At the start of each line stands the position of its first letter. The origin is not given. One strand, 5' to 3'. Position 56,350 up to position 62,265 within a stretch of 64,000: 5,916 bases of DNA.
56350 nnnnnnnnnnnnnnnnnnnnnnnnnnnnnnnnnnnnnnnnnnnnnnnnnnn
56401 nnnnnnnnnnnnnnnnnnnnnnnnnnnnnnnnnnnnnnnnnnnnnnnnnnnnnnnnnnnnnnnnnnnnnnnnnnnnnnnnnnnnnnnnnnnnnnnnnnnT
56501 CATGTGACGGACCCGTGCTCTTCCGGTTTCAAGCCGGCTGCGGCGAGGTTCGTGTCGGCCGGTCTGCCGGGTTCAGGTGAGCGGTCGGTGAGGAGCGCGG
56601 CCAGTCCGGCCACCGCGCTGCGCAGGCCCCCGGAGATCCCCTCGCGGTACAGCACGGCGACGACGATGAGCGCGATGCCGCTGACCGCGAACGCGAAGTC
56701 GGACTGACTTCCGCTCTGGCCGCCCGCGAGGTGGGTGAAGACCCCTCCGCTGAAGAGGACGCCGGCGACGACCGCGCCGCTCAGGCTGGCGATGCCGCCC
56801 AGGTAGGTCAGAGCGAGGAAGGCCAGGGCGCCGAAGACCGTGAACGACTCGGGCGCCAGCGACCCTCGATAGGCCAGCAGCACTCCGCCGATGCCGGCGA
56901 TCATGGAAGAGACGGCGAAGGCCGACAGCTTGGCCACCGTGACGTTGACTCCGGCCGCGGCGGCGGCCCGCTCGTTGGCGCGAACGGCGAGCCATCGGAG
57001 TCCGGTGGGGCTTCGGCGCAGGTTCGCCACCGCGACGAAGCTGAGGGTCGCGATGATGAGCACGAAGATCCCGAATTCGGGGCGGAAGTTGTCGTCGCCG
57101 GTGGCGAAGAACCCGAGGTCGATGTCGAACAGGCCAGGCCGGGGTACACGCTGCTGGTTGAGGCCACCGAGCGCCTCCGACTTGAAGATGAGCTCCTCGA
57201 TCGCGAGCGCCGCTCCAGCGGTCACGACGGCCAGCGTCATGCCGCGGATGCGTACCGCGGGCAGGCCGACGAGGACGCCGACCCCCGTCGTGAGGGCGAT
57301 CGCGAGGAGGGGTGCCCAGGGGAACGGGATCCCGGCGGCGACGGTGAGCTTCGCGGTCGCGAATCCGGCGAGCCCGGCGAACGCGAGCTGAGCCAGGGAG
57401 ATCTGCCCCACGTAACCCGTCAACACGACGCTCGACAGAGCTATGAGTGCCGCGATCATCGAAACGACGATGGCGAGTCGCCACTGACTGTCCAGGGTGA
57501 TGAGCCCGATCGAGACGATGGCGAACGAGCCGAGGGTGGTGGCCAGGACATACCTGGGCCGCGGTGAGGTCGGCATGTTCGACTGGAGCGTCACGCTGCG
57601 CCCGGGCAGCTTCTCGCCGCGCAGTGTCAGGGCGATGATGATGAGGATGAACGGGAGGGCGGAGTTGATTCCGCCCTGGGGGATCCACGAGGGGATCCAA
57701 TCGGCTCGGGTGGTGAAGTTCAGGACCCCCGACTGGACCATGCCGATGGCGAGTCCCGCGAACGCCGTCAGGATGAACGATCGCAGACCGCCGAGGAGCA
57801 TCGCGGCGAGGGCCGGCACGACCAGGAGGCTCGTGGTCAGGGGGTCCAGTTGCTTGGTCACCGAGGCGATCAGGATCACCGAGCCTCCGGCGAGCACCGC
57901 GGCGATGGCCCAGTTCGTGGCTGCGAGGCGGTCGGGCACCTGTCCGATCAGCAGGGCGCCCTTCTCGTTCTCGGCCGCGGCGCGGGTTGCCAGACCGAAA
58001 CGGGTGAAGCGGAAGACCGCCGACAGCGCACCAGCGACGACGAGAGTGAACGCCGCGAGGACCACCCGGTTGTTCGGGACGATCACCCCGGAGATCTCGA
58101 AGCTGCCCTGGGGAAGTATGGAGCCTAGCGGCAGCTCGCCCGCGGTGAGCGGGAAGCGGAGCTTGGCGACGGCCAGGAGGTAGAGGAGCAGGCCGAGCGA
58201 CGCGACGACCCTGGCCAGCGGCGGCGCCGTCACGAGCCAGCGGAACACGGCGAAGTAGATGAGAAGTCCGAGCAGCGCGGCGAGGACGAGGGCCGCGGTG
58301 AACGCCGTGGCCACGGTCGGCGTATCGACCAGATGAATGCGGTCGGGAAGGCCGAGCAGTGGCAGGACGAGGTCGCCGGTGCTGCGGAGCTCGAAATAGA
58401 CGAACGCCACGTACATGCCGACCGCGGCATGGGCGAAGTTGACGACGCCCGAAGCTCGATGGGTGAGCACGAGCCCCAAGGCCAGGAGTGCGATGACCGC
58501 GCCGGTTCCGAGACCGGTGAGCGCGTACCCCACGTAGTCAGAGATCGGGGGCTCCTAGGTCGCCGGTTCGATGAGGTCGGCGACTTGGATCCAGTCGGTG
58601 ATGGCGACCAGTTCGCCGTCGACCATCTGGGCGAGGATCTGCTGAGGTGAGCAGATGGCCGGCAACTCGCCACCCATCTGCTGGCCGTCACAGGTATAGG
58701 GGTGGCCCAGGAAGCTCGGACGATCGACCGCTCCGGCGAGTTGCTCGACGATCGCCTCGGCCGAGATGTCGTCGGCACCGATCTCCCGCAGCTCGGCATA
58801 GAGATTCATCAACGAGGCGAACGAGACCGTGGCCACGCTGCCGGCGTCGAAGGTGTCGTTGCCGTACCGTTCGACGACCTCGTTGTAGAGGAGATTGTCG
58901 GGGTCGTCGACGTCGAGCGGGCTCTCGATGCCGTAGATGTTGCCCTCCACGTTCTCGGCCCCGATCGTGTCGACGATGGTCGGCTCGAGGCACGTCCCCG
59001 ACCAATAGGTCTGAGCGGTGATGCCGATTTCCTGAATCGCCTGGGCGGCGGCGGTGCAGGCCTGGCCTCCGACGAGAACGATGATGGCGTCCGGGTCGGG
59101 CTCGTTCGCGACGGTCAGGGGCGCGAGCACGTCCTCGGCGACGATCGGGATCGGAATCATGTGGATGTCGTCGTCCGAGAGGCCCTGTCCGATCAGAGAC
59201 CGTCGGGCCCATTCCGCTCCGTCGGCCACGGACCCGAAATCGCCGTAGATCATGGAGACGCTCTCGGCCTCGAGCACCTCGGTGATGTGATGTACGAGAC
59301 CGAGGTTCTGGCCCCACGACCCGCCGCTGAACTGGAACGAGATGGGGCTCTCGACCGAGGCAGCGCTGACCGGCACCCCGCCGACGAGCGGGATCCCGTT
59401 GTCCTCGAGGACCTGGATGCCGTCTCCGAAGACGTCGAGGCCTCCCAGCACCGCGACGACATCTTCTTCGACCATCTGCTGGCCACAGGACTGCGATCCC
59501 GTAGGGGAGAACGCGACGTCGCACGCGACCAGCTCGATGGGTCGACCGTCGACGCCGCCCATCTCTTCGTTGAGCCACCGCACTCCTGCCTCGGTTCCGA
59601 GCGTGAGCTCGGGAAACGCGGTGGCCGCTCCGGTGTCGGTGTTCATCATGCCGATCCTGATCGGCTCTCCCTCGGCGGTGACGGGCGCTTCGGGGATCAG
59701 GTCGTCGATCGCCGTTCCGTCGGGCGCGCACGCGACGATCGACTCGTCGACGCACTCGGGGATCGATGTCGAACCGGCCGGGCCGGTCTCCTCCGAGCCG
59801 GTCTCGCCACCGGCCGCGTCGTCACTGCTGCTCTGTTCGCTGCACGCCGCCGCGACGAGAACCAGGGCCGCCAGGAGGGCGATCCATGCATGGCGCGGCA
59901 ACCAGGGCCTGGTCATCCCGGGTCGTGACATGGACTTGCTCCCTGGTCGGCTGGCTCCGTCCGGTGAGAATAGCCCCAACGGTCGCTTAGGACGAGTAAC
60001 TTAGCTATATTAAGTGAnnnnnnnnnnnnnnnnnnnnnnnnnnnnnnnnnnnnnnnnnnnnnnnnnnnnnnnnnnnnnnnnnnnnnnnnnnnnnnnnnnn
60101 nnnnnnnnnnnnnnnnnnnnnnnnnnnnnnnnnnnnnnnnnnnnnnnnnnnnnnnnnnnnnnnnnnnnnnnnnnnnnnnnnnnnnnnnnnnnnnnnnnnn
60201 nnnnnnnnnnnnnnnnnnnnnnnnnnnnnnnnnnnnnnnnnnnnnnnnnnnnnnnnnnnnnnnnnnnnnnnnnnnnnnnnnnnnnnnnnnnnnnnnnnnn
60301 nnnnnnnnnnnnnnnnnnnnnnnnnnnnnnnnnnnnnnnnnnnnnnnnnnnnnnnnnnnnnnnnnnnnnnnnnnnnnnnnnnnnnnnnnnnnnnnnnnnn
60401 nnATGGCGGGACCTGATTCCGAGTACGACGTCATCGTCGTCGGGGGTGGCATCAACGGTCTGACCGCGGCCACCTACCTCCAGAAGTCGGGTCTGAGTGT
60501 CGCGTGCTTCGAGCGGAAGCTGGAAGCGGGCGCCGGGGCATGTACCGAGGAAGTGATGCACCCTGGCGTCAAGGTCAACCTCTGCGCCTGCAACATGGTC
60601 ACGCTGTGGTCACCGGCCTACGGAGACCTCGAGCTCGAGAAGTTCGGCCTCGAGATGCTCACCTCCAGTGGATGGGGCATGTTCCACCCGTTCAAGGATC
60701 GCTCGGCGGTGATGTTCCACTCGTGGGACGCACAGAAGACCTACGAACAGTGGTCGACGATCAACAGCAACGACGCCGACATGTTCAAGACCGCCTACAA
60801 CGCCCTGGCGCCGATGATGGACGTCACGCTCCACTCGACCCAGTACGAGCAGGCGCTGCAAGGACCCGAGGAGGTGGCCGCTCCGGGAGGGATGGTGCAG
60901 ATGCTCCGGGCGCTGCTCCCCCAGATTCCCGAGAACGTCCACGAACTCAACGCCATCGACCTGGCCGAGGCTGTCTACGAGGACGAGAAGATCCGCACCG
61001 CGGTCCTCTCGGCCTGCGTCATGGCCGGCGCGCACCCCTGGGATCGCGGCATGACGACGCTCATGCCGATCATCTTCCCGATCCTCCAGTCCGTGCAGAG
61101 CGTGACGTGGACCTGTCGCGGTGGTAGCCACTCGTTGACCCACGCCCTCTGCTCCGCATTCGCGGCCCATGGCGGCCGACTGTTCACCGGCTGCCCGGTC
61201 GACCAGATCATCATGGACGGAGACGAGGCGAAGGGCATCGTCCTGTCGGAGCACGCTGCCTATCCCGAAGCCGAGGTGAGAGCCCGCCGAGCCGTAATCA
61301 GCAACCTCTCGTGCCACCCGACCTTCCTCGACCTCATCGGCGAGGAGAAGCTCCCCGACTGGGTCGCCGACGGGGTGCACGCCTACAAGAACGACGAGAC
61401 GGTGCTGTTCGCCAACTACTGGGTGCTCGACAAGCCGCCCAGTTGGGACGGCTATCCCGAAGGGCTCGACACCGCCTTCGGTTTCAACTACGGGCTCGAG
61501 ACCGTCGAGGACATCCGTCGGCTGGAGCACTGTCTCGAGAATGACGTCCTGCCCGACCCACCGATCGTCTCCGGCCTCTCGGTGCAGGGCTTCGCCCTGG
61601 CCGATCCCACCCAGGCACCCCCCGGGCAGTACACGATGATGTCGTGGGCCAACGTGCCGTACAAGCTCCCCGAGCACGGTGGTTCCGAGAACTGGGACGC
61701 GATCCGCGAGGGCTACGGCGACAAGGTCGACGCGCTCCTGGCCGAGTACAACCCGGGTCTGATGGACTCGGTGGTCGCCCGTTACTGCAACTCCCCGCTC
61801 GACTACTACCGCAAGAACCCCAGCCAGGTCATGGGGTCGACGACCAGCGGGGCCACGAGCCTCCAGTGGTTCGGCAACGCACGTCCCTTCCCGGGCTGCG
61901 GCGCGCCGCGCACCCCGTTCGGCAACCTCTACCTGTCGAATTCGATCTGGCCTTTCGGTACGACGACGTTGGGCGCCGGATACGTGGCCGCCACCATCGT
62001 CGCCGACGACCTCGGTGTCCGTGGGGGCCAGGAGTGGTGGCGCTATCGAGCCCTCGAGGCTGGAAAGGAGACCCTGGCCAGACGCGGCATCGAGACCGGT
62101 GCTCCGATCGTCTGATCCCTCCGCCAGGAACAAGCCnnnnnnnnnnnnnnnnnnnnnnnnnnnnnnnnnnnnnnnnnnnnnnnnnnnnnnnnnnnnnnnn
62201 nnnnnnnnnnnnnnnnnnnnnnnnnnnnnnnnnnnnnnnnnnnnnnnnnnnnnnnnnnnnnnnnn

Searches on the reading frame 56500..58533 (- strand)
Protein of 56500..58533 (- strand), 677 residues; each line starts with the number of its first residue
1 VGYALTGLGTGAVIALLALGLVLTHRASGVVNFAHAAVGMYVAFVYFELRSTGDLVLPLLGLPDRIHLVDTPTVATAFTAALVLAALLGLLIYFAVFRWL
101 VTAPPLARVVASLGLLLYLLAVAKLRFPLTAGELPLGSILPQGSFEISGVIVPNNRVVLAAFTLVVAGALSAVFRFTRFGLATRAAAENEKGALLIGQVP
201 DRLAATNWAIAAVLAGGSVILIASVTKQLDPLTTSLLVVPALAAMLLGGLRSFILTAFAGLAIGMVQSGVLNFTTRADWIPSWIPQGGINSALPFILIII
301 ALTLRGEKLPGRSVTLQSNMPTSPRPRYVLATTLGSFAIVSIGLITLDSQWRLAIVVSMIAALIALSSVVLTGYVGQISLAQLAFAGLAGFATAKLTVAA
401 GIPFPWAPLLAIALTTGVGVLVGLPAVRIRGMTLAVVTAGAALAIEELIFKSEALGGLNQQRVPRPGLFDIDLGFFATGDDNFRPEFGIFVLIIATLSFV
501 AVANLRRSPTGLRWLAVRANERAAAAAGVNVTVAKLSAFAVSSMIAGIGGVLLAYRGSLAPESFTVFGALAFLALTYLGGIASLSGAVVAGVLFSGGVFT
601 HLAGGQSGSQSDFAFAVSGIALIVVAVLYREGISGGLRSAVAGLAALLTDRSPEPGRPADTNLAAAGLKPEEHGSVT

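Call 39: search_protein_families(library=pfam, proteins=[window:56500-58533:-], max_evalue=0.001)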
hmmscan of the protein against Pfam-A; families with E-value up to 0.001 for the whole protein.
window:56500-58533:- (677 aa): 1 family
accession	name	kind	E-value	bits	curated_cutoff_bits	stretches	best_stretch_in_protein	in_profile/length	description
PF02653.21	BPD_transp_2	-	1.4e-51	175.7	26.8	2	355-625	6-268/269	Branched-chain amino acid transport system / permease component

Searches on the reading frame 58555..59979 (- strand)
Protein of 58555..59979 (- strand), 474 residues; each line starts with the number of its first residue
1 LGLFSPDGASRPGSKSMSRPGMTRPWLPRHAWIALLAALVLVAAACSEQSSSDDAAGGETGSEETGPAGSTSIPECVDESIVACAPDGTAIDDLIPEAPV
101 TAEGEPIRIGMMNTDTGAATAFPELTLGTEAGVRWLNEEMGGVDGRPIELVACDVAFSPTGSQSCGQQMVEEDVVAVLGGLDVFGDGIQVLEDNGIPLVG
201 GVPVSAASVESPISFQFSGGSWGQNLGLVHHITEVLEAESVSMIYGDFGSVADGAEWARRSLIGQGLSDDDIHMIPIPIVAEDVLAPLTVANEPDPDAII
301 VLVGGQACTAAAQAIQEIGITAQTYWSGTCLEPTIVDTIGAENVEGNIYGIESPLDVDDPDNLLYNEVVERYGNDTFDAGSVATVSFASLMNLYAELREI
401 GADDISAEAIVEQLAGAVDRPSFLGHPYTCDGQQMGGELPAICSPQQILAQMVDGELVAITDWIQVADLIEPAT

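Call 39: search_protein_families(library=pfam, proteins=[window:58555-59979:-], max_evalue=0.001)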
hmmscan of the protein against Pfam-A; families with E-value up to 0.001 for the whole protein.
window:58555-59979:- (474 aa): 1 family
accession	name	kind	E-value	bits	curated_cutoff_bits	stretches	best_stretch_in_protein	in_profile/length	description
PF13458.12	Peripla_BP_6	-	3.1e-33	116.3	31.7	1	106-425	1-318/343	Periplasmic binding protein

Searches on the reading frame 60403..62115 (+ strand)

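Call 39: search_protein_families(library=pfam, proteins=[window:60403-62115:+], max_evalue=0.001)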
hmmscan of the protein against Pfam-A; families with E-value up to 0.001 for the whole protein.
window:60403-62115:+ (570 aa): 7 families
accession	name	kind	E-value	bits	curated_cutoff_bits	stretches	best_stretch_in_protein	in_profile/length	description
PF01266.30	DAO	-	2.5e-13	50.7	27.9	1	9-54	1-48/353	FAD dependent oxidoreductase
PF13450.12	NAD_binding_8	-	1e-08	35.7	21.9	1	12-66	1-53/68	NAD(P)-binding Rossmann-like domain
PF00890.30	FAD_binding_2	-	1.6e-08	34.6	20.4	1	9-39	1-31/414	FAD binding domain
PF01946.23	Thi4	-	6.4e-08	32.6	26.2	1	7-48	17-59/235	Thi4 family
PF12831.13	FAD_oxidored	-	5.8e-05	23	27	1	9-54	1-45/416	FAD dependent oxidoreductase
PF01593.30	Amino_oxidase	-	0.00028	20.7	19.8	0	19-275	3-234/443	Flavin containing amine oxidoreductase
PF07992.20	Pyr_redox_2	-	0.00036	20.5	26.1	1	8-39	1-32/291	Pyridine nucleotide-disulphide oxidoreductase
